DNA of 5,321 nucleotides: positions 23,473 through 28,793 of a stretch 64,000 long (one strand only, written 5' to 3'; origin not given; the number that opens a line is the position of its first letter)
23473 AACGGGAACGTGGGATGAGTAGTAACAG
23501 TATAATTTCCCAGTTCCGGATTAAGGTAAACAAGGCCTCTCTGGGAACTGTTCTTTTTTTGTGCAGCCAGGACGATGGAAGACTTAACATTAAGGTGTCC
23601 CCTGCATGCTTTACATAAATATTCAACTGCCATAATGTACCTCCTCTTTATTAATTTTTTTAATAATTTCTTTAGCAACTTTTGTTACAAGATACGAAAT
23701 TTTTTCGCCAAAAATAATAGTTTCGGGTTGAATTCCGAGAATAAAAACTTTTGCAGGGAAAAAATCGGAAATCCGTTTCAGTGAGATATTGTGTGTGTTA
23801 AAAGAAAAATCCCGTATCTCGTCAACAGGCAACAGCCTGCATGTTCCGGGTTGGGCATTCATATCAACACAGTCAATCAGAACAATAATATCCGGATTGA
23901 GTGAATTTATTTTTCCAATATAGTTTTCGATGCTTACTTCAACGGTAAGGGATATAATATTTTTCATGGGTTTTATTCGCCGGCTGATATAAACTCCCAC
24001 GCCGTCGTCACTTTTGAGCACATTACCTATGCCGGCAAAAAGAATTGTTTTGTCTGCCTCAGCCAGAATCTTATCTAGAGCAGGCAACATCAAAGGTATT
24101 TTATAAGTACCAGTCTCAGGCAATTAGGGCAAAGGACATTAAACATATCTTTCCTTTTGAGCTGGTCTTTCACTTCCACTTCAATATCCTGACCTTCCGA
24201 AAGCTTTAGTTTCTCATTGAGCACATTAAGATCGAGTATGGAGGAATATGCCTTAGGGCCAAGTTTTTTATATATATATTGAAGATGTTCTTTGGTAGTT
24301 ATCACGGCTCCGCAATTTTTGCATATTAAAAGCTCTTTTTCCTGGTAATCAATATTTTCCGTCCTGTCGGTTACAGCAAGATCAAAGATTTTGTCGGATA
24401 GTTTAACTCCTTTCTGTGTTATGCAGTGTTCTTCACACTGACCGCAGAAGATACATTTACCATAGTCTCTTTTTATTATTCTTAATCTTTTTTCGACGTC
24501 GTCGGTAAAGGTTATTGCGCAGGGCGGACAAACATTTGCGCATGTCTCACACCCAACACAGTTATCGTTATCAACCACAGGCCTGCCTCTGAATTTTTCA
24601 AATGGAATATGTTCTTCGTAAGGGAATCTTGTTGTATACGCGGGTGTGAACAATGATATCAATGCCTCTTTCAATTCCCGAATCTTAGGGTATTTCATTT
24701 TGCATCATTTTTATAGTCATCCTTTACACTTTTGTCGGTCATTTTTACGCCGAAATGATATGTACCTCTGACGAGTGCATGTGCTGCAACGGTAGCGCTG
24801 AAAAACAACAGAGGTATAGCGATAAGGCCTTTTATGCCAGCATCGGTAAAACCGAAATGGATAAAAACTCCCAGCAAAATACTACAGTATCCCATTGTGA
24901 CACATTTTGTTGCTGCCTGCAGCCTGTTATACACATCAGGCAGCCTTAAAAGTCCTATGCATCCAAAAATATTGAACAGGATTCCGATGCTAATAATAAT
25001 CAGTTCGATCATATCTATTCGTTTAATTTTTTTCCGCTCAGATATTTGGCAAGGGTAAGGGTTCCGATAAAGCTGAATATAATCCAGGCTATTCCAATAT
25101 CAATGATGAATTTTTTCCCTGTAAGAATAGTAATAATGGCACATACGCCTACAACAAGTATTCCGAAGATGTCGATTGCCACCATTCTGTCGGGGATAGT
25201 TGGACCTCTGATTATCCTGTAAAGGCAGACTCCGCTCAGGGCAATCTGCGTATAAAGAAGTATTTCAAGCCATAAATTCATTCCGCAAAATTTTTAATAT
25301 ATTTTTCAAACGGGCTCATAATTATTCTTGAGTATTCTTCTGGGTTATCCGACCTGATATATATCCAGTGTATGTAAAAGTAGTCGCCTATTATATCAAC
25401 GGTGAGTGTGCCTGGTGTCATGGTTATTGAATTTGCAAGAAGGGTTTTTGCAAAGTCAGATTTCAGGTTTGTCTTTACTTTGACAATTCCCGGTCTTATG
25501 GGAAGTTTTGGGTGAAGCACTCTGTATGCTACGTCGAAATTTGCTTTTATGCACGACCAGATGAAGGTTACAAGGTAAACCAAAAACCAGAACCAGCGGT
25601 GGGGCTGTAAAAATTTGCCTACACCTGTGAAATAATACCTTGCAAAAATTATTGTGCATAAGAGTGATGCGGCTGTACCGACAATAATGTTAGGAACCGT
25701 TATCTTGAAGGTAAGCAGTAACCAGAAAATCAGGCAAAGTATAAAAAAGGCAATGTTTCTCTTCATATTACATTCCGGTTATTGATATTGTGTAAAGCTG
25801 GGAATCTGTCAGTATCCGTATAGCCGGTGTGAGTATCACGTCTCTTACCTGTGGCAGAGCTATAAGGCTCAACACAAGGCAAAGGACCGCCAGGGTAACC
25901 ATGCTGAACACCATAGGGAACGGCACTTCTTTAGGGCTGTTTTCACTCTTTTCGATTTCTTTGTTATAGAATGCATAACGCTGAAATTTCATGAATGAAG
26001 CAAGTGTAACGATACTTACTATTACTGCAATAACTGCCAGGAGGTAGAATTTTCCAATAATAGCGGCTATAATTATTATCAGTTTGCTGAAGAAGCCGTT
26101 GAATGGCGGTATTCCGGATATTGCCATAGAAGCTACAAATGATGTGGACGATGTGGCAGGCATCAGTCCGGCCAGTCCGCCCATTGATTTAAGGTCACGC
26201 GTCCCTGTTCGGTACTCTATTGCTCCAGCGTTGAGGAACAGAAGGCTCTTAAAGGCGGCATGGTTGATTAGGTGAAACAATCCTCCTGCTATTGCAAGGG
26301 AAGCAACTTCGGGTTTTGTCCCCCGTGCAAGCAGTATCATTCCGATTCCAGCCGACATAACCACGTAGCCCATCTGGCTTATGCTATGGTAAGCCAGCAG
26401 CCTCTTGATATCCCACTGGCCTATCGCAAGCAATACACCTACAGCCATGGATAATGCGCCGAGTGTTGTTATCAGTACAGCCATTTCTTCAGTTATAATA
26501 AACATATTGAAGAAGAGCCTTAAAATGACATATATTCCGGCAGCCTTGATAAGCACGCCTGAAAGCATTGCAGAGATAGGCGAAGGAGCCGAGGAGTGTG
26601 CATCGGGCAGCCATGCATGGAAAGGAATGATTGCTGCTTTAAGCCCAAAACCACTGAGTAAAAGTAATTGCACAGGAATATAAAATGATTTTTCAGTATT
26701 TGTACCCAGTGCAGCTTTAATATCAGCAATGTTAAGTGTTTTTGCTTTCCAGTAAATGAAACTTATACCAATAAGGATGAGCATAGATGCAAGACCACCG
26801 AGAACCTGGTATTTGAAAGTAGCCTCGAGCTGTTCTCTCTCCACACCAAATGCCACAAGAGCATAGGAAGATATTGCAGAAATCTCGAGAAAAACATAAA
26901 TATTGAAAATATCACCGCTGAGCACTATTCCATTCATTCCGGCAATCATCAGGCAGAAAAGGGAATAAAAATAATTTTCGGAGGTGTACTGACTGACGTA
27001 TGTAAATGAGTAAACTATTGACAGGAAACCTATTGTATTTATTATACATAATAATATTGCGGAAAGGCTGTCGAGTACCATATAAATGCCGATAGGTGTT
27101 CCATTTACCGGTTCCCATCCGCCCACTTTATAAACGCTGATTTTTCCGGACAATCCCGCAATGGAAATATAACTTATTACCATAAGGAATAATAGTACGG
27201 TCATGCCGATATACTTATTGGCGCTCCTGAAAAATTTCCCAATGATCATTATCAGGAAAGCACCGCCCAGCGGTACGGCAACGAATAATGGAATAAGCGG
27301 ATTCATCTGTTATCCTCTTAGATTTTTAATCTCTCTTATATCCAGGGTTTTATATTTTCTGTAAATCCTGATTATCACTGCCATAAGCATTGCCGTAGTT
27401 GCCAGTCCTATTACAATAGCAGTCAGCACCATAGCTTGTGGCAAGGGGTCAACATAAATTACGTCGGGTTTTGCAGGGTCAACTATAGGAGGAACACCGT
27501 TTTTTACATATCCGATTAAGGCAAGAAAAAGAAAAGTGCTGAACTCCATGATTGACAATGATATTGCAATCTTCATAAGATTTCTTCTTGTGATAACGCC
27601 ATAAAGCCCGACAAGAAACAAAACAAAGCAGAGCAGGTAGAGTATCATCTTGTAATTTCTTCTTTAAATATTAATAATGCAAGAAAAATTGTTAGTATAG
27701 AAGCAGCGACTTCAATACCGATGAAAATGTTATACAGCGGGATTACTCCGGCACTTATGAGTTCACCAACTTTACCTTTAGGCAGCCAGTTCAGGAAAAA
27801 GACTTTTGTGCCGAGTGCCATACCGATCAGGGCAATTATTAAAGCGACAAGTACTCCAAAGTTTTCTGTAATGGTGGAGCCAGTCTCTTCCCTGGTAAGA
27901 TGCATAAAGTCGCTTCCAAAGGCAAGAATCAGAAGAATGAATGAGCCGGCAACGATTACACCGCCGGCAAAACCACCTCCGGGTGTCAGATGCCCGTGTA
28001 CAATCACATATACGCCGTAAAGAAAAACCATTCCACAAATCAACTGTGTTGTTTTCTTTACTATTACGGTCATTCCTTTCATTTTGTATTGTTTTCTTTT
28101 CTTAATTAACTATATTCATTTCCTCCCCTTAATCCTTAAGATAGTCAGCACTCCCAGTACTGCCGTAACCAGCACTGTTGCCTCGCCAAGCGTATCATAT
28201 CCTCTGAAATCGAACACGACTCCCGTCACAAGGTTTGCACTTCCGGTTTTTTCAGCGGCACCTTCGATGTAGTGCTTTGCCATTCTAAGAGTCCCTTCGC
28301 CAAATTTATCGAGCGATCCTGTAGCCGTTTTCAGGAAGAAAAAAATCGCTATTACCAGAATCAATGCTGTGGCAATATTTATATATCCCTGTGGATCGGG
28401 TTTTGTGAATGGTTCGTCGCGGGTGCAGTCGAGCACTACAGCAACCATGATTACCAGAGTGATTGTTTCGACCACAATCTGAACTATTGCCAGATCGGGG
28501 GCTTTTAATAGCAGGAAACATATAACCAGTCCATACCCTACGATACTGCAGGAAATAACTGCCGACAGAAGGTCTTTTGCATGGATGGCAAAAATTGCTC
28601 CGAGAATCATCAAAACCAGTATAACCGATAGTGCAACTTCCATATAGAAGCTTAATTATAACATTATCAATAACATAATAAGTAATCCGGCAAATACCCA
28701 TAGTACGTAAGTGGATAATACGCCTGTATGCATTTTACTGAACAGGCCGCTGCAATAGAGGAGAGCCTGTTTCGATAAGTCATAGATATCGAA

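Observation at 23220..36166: Rex-boxed 19-gene operon joining a sulfhydrogenase beta/gamma-like NAD(P)H module to a group-4 [NiFe]-hydrogenase core and a complete Mrp antiporter module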

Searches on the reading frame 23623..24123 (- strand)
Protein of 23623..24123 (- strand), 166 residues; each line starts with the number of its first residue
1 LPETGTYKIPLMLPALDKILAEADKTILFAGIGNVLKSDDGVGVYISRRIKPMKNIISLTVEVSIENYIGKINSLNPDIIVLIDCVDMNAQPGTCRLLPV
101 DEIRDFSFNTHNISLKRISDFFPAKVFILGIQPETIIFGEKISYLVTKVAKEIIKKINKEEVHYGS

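Call 7: search_protein_families(library=pfam, proteins=[window:23623-24123:-], max_evalue=0.01)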
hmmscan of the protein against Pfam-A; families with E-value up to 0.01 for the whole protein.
window:23623-24123:- (166 aa): 1 family
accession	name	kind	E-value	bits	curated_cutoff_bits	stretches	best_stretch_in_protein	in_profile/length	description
PF01750.23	HycI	-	3.1e-10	40.4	23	1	65-159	26-129/130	Hydrogenase maturation protease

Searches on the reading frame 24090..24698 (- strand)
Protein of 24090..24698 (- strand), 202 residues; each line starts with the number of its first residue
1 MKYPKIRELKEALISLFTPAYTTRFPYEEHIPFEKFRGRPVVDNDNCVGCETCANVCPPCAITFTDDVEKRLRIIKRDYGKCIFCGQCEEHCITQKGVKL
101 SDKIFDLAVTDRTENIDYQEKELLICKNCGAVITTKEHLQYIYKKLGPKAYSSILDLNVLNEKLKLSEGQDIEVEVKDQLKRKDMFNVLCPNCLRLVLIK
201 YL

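Call 7: search_protein_families(library=pfam, proteins=[window:24090-24698:-], max_evalue=0.01)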
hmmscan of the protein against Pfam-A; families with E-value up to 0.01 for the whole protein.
window:24090-24698:- (202 aa): 8 families
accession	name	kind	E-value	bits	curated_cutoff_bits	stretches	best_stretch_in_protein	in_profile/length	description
PF12838.12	Fer4_7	-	8.4e-09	36.2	27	1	46-94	1-50/52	4Fe-4S dicluster domain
PF00037.32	Fer4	-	2.2e-07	30.9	21.1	2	76-92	2-18/24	4Fe-4S binding domain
PF12797.12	Fer4_2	-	1.8e-06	28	24.5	1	39-58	2-21/22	4Fe-4S binding domain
PF13187.11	Fer4_9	-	1.1e-05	25.8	27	1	46-94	1-49/52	4Fe-4S dicluster domain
PF13237.11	Fer4_10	-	1.7e-05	25.1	25.5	1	40-92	2-52/53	4Fe-4S dicluster domain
PF12837.12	Fer4_6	-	0.00017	21.8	25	1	40-58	2-20/24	4Fe-4S binding domain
PF14697.11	Fer4_21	-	0.00021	21.8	35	1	42-59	36-53/59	4Fe-4S dicluster domain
PF13183.11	Fer4_8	-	0.005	17.8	27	0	81-130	4-58/68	4Fe-4S dicluster domain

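Call 11: search_protein_families(library=ncbifam, proteins=[window:24090-24698:-], max_evalue=0.001)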
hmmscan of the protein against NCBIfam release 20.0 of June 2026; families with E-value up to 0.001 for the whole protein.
window:24090-24698:- (202 aa): 42 families (the best 25 are shown)
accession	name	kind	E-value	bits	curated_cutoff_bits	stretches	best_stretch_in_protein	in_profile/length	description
NF009053.0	PRK12387.1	subfamily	3e-27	95.6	204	1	20-152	13-143/180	formate hydrogenlyase complex iron-sulfur subunit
NF006076.0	PRK08222.1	equivalog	1.2e-20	74.1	270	1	22-146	15-137/181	hydrogenase 4 subunit H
TIGR01971.1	NuoI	subfamily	8.5e-17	60.9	113.05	1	15-116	8-115/121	NADH-quinone oxidoreductase, chain I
NF006221.0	PRK08348.1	subfamily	8.7e-17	61.1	124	1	9-115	7-108/136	NADH-plastoquinone oxidoreductase subunit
NF004537.0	PRK05888.1-3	equivalog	4.4e-16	59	163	1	15-125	33-155/204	NADH-quinone oxidoreductase subunit NuoI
TIGR00403.1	ndhI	equivalog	5.4e-16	58.7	302.35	1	21-119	38-138/183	NAD(P)H-quinone oxidoreductase subunit I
NF040612.1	F420_dehyd_FpoI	exception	1.6e-13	50.6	180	1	6-106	3-106/135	F420H2 dehydrogenase subunit FpoI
NF004538.0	PRK05888.1-4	equivalog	3e-13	49.7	135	1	15-136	26-154/162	NADH-quinone oxidoreductase subunit NuoI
NF004536.0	PRK05888.1-1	equivalog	7.9e-13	48.1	212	1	6-127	14-141/180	NADH-quinone oxidoreductase subunit NuoI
NF004543.0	PRK05888.2-5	equivalog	4.2e-12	46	243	1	15-95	29-113/217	NADH-quinone oxidoreductase subunit NuoI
NF004541.0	PRK05888.2-2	equivalog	1e-11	45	217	1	22-116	38-128/168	NADH-quinone oxidoreductase subunit NuoI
NF004539.0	PRK05888.1-5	equivalog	1e-10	41.5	225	1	9-124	20-141/162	NADH-quinone oxidoreductase subunit NuoI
NF010590.0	PRK13984.1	equivalog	1.3e-10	40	946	1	17-95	22-106/611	putative oxidoreductase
NF042909.1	FMH_DH_FwdF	exception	2.3e-09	36.8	375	1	40-132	94-189/336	tungsten-dependent formylmethanofuran dehydrogenase subunit FwdF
NF007382.0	PRK09898.1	equivalog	3.2e-08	33.4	213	1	31-95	140-196/208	ferredoxin-like protein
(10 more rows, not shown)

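Call 58: search_solved_structures(query=window:24090-24698:-, max_evalue=0.00001)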
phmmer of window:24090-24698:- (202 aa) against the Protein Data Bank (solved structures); distinct sequences matched with E-value up to 0.00001: 41.
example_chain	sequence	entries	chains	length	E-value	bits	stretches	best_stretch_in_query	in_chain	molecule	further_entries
7z0s_F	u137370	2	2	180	5.5e-17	65.3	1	18-143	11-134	Formate hydrogenlyase subunit 6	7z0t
5t5i_F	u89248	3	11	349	3.7e-16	62.5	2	35-93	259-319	Tungsten formylmethanofuran dehydrogenase subunit fwdF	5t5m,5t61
9sw6_H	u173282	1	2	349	1.9e-15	60.2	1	33-94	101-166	Tungsten formylmethanofuran dehydrogenase, subunit F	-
6hum_I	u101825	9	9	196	3.5e-15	59.3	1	21-114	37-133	NAD(P)H-quinone oxidoreductase subunit I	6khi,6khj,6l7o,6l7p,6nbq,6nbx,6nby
7eu3_I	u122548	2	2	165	5.6e-15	58.7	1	21-118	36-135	NAD(P)H-quinone oxidoreductase subunit I, chloroplastic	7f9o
9grx_I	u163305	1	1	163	8.5e-15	58.1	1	21-118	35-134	NAD(P)H-quinone oxidoreductase subunit I, chloroplastic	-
7wfg_I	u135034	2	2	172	4.1e-14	55.9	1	21-113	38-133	NAD(P)H-quinone oxidoreductase subunit I, chloroplastic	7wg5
6cfw_N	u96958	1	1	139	2.7e-12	49.9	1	12-112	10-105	NADH-plastoquinone oxidoreductase subunit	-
6u8y_N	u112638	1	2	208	7.3e-12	48.5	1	14-94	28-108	NADH dehydrogenase subunit I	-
9sfi_T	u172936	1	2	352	9.4e-12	48.2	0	33-93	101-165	4Fe-4S ferredoxin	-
7b0n_I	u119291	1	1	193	2.6e-10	43.5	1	9-124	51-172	Subunit NUIM of protein NADH:Ubiquinone Oxidoreductase (Complex I)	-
6gcs_I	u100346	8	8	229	3.8e-10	42.9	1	9-124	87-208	TYKY SUBUNIT (NUIM) | Subunit NUIM of NADH:Ubiquinone Oxidoreductase (Complex I)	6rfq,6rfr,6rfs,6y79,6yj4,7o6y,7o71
7zm7_I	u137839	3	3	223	3.9e-10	42.9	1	11-123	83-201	Oxidoreductase-like protein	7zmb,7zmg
7ar7_I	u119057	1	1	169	5e-10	42.5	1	6-124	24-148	NADH dehydrogenase [ubiquinone] iron-sulfur protein 8-A, mitochondrial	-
7aqr_I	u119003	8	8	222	1.1e-09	41.4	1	6-124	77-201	NADH dehydrogenase [ubiquinone] iron-sulfur protein 8-A, mitochondrial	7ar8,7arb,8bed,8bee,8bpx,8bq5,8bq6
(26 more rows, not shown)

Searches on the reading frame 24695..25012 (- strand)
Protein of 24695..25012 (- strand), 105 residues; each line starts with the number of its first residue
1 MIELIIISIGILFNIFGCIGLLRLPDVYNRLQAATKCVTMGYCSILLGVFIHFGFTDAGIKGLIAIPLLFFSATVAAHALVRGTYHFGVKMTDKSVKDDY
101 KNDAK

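Call 7: search_protein_families(library=pfam, proteins=[window:24695-25012:-], max_evalue=0.01)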
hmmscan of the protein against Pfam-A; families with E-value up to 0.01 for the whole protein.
window:24695-25012:- (105 aa): 1 family
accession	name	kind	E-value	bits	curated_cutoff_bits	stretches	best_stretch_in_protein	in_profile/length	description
PF03334.19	PhaG_MnhG_YufB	-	9.7e-22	77.4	23.4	1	7-85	2-80/80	Na+/H+ antiporter subunit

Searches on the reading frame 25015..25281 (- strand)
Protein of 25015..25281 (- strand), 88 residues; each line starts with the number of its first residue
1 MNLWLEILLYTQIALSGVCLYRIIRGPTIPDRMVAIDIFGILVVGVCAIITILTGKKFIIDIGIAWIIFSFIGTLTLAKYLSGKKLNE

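Call 7: search_protein_families(library=pfam, proteins=[window:25015-25281:-], max_evalue=0.01)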
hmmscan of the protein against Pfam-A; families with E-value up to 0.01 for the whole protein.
window:25015-25281:- (88 aa): 1 family
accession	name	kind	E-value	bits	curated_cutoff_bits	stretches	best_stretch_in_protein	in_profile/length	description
PF04066.18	MrpF_PhaF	-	5.3e-13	49.6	23.3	1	30-81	1-52/53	Multiple resistance and pH regulation protein F (MrpF / PhaF)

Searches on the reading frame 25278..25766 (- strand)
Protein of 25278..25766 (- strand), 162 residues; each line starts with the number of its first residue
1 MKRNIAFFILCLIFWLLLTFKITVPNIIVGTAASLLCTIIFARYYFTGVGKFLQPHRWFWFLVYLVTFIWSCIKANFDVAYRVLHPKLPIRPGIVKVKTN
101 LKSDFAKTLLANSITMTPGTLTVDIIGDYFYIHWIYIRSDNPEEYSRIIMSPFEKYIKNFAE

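Call 7: search_protein_families(library=pfam, proteins=[window:25278-25766:-], max_evalue=0.01)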
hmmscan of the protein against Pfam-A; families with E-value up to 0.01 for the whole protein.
window:25278-25766:- (162 aa): 1 family
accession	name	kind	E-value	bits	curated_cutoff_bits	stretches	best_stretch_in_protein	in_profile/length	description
PF01899.21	MNHE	-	3e-43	147.5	27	1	9-158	2-143/145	Na+/H+ ion antiporter subunit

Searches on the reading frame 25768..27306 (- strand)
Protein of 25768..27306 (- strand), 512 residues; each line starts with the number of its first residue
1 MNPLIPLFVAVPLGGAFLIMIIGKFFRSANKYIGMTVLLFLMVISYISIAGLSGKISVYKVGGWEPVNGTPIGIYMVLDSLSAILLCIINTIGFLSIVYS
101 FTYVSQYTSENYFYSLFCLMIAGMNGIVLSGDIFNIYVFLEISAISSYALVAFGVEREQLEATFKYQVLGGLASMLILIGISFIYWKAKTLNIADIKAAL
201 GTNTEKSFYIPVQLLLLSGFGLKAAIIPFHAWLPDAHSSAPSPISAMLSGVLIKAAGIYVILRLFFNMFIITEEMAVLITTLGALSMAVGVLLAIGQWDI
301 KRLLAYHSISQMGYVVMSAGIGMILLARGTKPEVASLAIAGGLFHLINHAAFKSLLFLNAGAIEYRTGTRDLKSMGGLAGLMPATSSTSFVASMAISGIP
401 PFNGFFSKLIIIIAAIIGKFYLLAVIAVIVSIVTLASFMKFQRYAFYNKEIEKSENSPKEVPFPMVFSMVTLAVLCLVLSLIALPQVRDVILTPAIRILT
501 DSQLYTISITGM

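Call 7: search_protein_families(library=pfam, proteins=[window:25768-27306:-], max_evalue=0.01)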
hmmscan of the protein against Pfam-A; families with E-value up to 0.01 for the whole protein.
window:25768-27306:- (512 aa): 3 families
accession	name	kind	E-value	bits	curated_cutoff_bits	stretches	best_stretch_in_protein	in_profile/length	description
PF00361.26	Proton_antipo_M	-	4e-62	210.5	21.5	1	130-433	1-293/294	NADH:quinone oxidoreductase/Mrp antiporter, TM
PF10125.14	NADHdeh_related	-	3.9e-06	26.9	27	1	124-243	81-195/218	NADH dehydrogenase I, subunit N related protein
PF00662.26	Proton_antipo_N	-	2.5e-05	24.5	24.5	1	64-113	1-50/51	NADH-Ubiquinone oxidoreductase (complex I), chain 5 N-terminus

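Call 11: search_protein_families(library=ncbifam, proteins=[window:25768-27306:-], max_evalue=0.001)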
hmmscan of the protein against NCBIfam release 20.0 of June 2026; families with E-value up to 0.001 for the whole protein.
window:25768-27306:- (512 aa): 75 families (the best 25 are shown)
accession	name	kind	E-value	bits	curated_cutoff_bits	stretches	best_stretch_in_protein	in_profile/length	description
NF006240.0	PRK08376.1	subfamily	2.8e-119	399.4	662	1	4-511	6-519/521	putative monovalent cation/H+ antiporter subunit D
NF005086.0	PRK06521.1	equivalog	7.9e-96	322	667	1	8-500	11-507/669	hydrogenase 4 subunit B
NF009306.0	PRK12663.1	equivalog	3.8e-88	296.4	542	1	4-508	5-490/498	Na+/H+ antiporter subunit D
NF005818.0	PRK07691.1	equivalog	3e-83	280.5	586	1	1-505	2-489/496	Na+/H+ antiporter subunit D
NF006241.0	PRK08377.1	equivalog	3.7e-81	273.6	645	1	7-479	7-459/494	NADH dehydrogenase subunit N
NF006419.0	PRK08668.1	equivalog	2.7e-80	270.9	617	1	7-483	6-467/613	NADH dehydrogenase subunit M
NF004920.0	PRK06277.1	equivalog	1.5e-77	261.4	578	1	3-482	2-460/478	energy conserving hydrogenase EhbF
NF009285.0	PRK12645.1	equivalog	4.8e-77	259.9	1028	1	7-501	6-510/804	Na+/H+ antiporter subunit A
NF009288.0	PRK12648.1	equivalog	8.5e-75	252.5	1104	1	6-502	4-490/954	monovalent cation/H+ antiporter subunit A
NF005097.0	PRK06525.1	equivalog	2e-74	251.1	430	1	9-487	9-479/480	hydrogenase 4 subunit D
NF009305.0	PRK12662.1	equivalog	2e-74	251.1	700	1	7-485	8-478/492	putative monovalent cation/H+ antiporter subunit D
TIGR00940.1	2a6301s01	subfamily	2.3e-73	247.8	920.45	1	14-498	10-503/793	monovalent cation:proton antiporter subunit A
NF006238.0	PRK08375.1-4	equivalog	2.3e-73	247.8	626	1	3-456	4-439/531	putative monovalent cation/H+ antiporter subunit D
NF009308.0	PRK12665.1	equivalog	8.2e-73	245.7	585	1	1-455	5-447/531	Na+/H+ antiporter subunit D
NF006418.0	PRK08667.1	equivalog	8.6e-71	239.3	794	1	39-484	33-487/644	hydrogenase membrane subunit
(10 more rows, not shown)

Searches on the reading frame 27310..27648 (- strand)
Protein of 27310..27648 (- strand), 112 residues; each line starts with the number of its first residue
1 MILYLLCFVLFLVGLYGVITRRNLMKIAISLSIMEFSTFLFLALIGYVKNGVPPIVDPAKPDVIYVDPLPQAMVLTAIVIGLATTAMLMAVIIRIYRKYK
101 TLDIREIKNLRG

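Call 7: search_protein_families(library=pfam, proteins=[window:27310-27648:-], max_evalue=0.01)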
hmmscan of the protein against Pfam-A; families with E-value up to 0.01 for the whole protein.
window:27310-27648:- (112 aa): 1 family
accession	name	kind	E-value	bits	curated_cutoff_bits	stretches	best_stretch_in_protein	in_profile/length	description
PF00420.29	Oxidored_q2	-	6.5e-29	100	26.1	1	3-111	2-94/95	NADH-ubiquinone/plastoquinone oxidoreductase chain 4L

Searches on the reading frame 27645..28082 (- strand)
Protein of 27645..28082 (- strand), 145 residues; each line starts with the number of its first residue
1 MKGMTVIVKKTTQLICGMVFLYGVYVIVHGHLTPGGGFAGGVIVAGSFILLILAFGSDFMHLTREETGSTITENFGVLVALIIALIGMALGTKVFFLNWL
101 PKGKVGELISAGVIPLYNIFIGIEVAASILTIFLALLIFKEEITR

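Call 8: search_protein_families(library=pfam, proteins=[window:27645-28082:-], max_evalue=0.01)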
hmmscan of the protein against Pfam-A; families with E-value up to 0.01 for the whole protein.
window:27645-28082:- (145 aa): 1 family
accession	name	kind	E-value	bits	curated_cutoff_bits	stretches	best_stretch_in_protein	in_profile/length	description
PF04039.18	MnhB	-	2.4e-24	86.4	22.5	1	7-130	1-126/127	Domain related to MnhB subunit of Na+/H+ antiporter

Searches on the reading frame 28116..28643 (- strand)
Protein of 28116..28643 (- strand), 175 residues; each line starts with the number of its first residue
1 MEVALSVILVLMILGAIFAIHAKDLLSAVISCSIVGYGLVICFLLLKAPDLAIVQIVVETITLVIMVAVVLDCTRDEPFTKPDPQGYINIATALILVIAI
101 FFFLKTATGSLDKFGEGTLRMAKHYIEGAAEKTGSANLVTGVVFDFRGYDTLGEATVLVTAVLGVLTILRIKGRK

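Call 8: search_protein_families(library=pfam, proteins=[window:28116-28643:-], max_evalue=0.01)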
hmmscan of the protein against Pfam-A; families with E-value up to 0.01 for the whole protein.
window:28116-28643:- (175 aa): 4 families
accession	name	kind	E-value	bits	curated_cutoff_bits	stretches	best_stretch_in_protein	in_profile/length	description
PF13244.11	MbhD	-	1.3e-17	64.1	27.2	1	10-70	1-62/67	MBH, subunit D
PF20501.3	MbhE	-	6.9e-10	39.3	27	1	120-170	32-82/98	MBH, subunit E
PF00499.25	Oxidored_q3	-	8.7e-05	22.7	33.2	1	15-121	1-99/146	NADH-ubiquinone/plastoquinone oxidoreductase chain 6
PF09843.14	DUF2070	-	0.00076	18.3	30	1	6-132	79-201/561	Predicted membrane protein (DUF2070)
